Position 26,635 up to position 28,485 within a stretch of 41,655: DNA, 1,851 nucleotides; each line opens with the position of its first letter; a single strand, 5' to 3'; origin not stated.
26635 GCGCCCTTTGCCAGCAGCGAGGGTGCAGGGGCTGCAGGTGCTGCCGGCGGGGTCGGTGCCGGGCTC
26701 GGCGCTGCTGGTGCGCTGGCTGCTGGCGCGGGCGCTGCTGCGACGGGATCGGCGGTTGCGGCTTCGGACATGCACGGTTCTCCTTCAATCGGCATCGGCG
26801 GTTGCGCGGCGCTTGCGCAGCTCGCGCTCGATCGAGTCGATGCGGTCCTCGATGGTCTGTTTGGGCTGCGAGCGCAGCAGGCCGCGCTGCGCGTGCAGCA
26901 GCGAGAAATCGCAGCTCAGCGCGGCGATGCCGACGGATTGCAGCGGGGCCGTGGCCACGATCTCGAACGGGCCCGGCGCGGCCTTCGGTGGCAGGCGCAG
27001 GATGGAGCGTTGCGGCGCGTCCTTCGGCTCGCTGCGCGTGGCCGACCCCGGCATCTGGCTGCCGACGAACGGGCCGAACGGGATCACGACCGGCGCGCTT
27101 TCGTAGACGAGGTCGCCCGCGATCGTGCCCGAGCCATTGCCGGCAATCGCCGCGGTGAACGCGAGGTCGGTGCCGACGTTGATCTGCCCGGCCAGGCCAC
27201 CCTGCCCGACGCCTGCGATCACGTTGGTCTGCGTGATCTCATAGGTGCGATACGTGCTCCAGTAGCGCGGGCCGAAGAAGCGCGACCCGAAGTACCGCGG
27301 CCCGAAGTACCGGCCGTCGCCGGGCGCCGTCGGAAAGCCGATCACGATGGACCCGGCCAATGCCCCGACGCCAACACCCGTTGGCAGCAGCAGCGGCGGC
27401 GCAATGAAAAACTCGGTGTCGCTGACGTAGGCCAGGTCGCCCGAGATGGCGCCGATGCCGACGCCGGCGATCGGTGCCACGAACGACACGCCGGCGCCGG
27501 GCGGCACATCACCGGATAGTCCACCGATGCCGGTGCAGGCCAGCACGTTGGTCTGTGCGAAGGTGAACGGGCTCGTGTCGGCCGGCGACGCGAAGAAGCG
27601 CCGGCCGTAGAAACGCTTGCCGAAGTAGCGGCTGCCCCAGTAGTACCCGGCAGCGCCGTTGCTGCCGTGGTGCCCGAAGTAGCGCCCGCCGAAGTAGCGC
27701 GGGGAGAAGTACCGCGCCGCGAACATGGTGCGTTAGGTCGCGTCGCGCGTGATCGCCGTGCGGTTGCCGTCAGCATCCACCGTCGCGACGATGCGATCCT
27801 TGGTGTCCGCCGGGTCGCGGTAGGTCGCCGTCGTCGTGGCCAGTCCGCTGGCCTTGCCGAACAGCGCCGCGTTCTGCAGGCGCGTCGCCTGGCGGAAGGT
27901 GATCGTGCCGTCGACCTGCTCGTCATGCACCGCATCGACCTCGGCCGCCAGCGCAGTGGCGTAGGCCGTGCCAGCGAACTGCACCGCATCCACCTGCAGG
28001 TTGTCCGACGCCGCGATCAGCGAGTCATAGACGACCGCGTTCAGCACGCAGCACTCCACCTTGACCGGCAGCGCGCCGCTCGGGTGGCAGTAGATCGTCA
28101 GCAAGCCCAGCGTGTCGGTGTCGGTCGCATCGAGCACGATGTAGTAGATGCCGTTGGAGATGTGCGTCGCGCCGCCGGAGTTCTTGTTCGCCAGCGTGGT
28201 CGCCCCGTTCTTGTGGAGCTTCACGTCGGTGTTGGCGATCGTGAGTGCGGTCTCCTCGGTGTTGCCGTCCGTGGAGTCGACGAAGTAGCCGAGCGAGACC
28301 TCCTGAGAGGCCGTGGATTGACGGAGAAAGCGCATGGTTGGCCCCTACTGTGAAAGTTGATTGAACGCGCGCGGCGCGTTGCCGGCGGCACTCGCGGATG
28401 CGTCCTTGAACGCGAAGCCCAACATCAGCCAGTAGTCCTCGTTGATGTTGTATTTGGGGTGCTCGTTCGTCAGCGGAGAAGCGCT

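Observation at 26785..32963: About 6 kb of non-canonical genes inserted between portal/Bbp19-like and scaffold genes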

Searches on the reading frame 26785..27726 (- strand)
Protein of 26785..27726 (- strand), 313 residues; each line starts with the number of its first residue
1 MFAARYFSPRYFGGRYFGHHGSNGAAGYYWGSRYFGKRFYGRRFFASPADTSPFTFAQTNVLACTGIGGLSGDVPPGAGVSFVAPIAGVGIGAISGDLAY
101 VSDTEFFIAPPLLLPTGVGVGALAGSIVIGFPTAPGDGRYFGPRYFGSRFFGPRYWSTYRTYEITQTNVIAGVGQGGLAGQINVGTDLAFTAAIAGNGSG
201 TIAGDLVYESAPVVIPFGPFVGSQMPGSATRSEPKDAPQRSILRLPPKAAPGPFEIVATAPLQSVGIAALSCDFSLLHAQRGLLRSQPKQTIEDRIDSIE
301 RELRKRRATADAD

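Call 4: search_protein_families(library=pfam, proteins=[window:26785-27726:-], max_evalue=0.01)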
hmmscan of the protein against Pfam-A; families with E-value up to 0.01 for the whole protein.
window:26785-27726:- (313 aa): 0 families

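Call 5: search_protein_families(library=phrogs, proteins=[window:26785-27726:-], max_evalue=0.01)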
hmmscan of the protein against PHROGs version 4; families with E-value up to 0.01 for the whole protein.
window:26785-27726:- (313 aa): 0 families

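Call 30: search_dna_similar(query=window:26785-27726:-, collection=phages, mode=protein, max_evalue=0.01, max_rows=30)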
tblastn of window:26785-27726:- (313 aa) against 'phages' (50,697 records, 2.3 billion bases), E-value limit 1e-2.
No match.

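Call 51: search_protein_families(library=phrogs, proteins=[window:26785-27726:-], max_evalue=5)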
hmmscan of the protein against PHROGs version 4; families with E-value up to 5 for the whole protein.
window:26785-27726:- (313 aa): 0 families

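Call 52: search_protein_families(library=pfam, proteins=[window:26785-27726:-], max_evalue=5)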
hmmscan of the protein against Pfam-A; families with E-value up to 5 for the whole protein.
window:26785-27726:- (313 aa): 0 families

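Call 79: search_protein_representatives(protein=window:26785-27726:-)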
Query: 313 residues. Proteins with E-value up to 0.001 (for the whole library): 69; up to 1e-10: 43; up to 1e-30: 6. The best 69 are listed.
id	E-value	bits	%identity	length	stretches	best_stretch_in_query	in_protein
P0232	5.0e-205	696.2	100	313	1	1-313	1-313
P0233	2.9e-43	164.7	44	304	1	1-229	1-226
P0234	8.6e-35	136.8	43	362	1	1-216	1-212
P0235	2.5e-31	125.5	39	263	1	1-211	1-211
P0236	4.9e-31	124.5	38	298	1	1-255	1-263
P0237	6.9e-31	124.0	41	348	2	6-218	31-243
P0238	2.3e-27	112.4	38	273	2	6-222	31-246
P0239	3.0e-27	112.0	38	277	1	1-210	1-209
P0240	3.3e-27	111.9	37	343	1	1-224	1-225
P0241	3.4e-26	108.6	42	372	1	1-207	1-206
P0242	7.3e-26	107.5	43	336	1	1-210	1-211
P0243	8.9e-26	107.2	41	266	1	1-224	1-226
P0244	9.2e-26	107.2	43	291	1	1-207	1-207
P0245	6.0e-25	104.5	36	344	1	1-211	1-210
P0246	6.3e-25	104.4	39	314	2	28-249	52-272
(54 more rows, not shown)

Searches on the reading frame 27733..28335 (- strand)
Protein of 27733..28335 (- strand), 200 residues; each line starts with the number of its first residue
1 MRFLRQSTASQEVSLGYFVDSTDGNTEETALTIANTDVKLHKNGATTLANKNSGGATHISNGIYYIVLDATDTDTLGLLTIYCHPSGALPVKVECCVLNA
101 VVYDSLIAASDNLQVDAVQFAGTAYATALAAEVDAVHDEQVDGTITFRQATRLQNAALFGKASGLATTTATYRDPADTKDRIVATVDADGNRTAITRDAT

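Call 4: search_protein_families(library=pfam, proteins=[window:27733-28335:-], max_evalue=0.01)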
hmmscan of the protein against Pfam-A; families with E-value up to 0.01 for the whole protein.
window:27733-28335:- (200 aa): 0 families

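Call 5: search_protein_families(library=phrogs, proteins=[window:27733-28335:-], max_evalue=0.01)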
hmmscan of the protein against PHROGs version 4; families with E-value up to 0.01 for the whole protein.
window:27733-28335:- (200 aa): 0 families

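Call 31: search_dna_similar(query=window:27733-28335:-, collection=phages, mode=protein, max_evalue=0.01, max_rows=30)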
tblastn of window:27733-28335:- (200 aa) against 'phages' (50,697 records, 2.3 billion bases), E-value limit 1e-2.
Records with a match: 2; places in all: 2; records where one place covers at least 80% of the query: 0.
Best place of each record, by identity: 60-80% 2.
By first word of the organism name: Microcystis 1; Caudoviricetes 1.
By host as written in the record: - 2.
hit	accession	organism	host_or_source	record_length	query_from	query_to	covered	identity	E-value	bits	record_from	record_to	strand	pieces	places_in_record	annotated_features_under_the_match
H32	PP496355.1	Microcystis phage Mvi-Yong1342-1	Microcystis viridis FACHB-1342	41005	3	120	59%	75.4%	1e-41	154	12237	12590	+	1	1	hypothetical protein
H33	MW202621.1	Caudoviricetes sp.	Manatee Spring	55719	141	200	30%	63.3%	4e-13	73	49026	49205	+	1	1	hypothetical protein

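Call 33: get_annotated_region(hit=H32, flank=9000)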
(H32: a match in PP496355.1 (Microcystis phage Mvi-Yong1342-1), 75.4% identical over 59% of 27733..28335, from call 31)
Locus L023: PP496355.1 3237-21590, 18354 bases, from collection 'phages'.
description: Microcystis phage Mvi-Yong1342-1, complete genome.
organism: Microcystis phage Mvi-Yong1342-1 (NCBI taxid 3143005)
taxonomy: Viruses
host: -; source: Microcystis viridis FACHB-1342; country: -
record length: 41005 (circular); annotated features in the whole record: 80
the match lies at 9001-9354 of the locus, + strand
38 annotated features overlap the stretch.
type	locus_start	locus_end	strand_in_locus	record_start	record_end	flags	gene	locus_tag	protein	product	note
CDS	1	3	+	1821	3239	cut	-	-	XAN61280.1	hypothetical protein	-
CDS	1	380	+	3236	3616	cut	-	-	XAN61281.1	hypothetical protein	-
CDS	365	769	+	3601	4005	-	-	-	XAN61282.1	hypothetical protein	-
CDS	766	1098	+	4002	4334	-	-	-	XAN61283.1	hypothetical protein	-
CDS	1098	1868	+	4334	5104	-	-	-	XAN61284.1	hypothetical protein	-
CDS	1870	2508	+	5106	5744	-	-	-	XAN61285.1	hypothetical protein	-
CDS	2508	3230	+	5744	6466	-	-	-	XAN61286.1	hypothetical protein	-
CDS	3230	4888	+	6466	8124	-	-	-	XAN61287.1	lytic transglycosylase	catalytic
CDS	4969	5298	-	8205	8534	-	-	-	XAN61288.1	hypothetical protein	-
CDS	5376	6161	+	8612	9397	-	-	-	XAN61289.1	hypothetical protein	-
CDS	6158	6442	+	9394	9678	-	-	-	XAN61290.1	hypothetical protein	-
CDS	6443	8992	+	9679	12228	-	-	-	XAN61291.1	hypothetical protein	-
CDS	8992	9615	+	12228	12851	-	-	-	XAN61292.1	hypothetical protein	-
CDS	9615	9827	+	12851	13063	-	-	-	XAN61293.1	hypothetical protein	-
CDS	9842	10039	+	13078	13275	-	-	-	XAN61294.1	hypothetical protein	-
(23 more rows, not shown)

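Call 34: get_annotated_region(hit=H33, flank=9000)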
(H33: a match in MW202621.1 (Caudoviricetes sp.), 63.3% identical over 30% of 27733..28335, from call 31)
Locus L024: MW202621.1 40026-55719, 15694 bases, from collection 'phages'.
description: Siphoviridae sp. isolate ctUtU524, complete genome.
organism: Caudoviricetes sp. (NCBI taxid 2832643)
taxonomy: Viruses; Duplodnaviria; Heunggongvirae; Uroviricota; Caudoviricetes
host: -; source: Manatee Spring; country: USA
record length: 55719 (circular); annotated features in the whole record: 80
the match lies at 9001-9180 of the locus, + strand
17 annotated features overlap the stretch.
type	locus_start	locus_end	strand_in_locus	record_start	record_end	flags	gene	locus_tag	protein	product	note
CDS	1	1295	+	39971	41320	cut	-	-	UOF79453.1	large subunit terminase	-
CDS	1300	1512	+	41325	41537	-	-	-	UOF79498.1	hypothetical protein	-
CDS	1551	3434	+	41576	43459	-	-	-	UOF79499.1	portal protein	-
CDS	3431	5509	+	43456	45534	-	-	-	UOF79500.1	hypothetical protein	-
CDS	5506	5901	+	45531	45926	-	-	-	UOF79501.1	hypothetical protein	-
CDS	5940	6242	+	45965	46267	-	-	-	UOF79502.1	hypothetical protein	-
CDS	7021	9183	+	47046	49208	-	-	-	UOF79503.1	hypothetical protein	-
CDS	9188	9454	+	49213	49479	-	-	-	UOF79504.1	hypothetical protein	-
CDS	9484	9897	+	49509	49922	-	-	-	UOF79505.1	hypothetical protein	-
CDS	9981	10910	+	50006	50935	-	-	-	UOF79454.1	minor capsid component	-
CDS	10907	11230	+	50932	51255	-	-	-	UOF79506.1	putative zinc-ribbon domain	-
CDS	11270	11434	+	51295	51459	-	-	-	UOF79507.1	hypothetical protein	-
CDS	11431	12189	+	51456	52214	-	-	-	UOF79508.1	hypothetical protein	-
CDS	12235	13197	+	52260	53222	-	-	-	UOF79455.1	major capsid protein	-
CDS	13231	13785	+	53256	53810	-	-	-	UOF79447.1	hypothetical protein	-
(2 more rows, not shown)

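Call 51: search_protein_families(library=phrogs, proteins=[window:27733-28335:-], max_evalue=5)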
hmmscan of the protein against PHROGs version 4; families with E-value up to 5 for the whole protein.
window:27733-28335:- (200 aa): 2 families
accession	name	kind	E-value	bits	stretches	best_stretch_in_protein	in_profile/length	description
phrog_33932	-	unknown function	0.079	13.6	1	33-81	31-79/168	-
phrog_10657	-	tail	0.24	12.3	1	93-144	65-116/172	tail fiber protein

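Call 52: search_protein_families(library=pfam, proteins=[window:27733-28335:-], max_evalue=5)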
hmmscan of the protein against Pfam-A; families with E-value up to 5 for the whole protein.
window:27733-28335:- (200 aa): 0 families

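Call 58: find_homologous_proteins(query=window:27733-28335:-)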
Query window:27733-28335:- (200 aa): 2277 proteins with E <= 0.001 among 3445 candidates; the best 120 are listed.
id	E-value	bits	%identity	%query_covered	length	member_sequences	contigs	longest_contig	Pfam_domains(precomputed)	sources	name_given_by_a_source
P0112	7.7e-122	422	100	100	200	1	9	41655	-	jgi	jgi:hypothetical protein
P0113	1.5e-91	323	80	99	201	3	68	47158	-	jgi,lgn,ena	jgi:hypothetical protein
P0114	1.1e-82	294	75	100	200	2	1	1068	-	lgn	-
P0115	3.2e-81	289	75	99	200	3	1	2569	-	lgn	-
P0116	5.2e-80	285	74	100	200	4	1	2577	-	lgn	-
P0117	1.0e-79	285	75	100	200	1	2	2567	-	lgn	-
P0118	2.2e-78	280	71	99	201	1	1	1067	-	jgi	jgi:hypothetical protein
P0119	2.2e-76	274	68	100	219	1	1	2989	-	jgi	jgi:hypothetical protein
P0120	2.9e-76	273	68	99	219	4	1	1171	-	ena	-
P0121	1.7e-75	271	68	100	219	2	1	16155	-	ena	-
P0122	3.1e-74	267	66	99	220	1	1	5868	-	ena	-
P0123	5.1e-74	266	66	100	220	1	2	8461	-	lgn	-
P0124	1.2e-73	265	64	100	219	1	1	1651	-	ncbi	-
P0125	2.8e-73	264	66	100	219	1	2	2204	-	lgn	-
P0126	5.3e-70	253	71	72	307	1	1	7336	-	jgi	jgi:hypothetical protein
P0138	6.0e-64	233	58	97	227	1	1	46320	-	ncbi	-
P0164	8.7e-60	220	57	99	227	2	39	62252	-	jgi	jgi:hypothetical protein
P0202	1.1e-54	203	73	53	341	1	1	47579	-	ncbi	-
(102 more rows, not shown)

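Call 59: find_encoding_contigs(protein=P0202, flank=10000, max_places=1)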
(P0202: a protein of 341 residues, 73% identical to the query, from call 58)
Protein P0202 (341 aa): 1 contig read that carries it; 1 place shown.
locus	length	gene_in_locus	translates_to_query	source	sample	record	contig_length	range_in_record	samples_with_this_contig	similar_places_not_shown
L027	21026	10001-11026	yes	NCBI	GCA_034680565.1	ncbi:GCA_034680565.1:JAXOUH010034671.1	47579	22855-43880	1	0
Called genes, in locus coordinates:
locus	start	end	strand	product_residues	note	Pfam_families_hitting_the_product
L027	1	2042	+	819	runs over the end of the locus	PF16510:P22_portal (weak)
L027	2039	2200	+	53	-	-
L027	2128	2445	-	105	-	-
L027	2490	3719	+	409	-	-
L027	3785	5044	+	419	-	-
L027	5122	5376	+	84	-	-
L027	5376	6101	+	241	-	-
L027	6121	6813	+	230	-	-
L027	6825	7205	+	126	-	-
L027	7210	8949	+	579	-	-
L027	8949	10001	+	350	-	-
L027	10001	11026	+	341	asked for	-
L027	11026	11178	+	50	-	-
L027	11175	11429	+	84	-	-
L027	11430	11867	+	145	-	-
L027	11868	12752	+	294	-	-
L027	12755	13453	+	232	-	-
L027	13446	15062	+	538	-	-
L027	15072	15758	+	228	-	PF26209:Phage_phiTE_241_C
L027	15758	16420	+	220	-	-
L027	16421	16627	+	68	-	-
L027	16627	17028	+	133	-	-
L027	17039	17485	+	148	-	-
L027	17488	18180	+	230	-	-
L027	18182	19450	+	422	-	-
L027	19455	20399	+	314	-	-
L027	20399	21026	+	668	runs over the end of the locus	-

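Call 60: find_encoding_contigs(protein=P0138, flank=10000, max_places=1)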
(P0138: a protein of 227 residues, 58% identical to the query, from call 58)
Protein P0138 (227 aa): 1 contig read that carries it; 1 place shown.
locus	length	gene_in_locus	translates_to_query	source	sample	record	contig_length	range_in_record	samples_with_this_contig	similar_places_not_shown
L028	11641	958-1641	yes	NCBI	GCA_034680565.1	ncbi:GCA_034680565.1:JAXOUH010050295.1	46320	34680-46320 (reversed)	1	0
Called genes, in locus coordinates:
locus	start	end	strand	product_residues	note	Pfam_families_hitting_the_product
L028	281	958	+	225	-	-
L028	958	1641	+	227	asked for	-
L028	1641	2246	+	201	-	-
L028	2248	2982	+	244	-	PF07484:Collar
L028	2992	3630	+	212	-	-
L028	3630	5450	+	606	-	-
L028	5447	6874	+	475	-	-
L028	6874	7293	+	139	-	PF00959:Phage_lysozyme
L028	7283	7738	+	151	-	-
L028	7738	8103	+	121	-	-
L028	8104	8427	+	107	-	-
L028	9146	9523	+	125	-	PF02945:Endonuclease_7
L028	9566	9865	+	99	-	-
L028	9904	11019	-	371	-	PF00589:Phage_integrase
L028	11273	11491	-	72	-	-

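Call 61: find_encoding_contigs(protein=P0164, flank=10000, max_places=1)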
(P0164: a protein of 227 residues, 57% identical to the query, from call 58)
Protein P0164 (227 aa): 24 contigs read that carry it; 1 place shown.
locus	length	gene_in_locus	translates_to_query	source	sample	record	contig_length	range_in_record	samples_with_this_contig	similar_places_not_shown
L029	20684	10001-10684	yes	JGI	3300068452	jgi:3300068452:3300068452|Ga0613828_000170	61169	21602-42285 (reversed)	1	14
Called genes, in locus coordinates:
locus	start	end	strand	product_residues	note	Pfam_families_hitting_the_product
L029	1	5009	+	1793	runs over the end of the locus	PF10145:PhageMin_Tail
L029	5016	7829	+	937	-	PF12768:Rax2 (faint)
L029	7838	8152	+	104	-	-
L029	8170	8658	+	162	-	-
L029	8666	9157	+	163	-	-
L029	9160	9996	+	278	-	PF13385:Laminin_G_3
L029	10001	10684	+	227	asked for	-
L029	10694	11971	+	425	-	-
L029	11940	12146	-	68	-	-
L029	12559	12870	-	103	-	-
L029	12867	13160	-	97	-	-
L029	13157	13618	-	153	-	-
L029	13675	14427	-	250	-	PF04404:ERF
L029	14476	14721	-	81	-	-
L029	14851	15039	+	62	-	PF10723:RepB-RCR_reg (faint)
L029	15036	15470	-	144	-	PF08774:VRR_NUC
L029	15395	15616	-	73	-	-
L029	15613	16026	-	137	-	-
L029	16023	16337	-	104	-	-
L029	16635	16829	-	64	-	-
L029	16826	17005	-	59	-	-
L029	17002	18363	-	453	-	PF00772:DnaB, PF03796:DnaB_C, PF06745:ATPase, PF13481:AAA_25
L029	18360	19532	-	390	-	-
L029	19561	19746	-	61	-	-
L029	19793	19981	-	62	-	-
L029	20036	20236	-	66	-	-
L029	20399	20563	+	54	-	-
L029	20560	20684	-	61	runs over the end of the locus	-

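Call 86: search_solved_structures(query=A4, max_evalue=10, show_alignments=1)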
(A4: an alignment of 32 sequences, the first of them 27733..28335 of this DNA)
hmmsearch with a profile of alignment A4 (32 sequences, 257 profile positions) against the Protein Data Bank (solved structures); distinct sequences matched with E-value up to 10: 0.

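Call 87: search_protein_families(library=phrogs, alignment_id=A4, max_evalue=0.1)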
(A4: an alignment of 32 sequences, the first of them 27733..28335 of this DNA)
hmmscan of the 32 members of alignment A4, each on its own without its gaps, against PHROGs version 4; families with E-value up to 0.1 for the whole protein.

A. member 1, window:27733-28335:- (200 aa): 1 family
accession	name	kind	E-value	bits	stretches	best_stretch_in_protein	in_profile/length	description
phrog_33932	-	unknown function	0.079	13.6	0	33-81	31-79/168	-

B. families by the number of members that match (of 32 scanned): 16 families
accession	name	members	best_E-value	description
phrog_32822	-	3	1.3e-08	virion structural protein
phrog_26466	-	2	5.2e-08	-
phrog_892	-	1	1.7e-10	tail fiber protein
phrog_13518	-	1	4.2e-08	-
phrog_36443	-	1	0.00022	-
phrog_21362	-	1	0.012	-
phrog_28766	-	1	0.025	tail fiber protein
phrog_1101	-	1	0.026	tail protein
phrog_17752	-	1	0.036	-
phrog_16187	-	1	0.043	-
phrog_1330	-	1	0.051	tail protein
phrog_7660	-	1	0.06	tail fiber protein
phrog_37030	-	1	0.06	-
phrog_3912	-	1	0.063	-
phrog_30030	-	1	0.069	-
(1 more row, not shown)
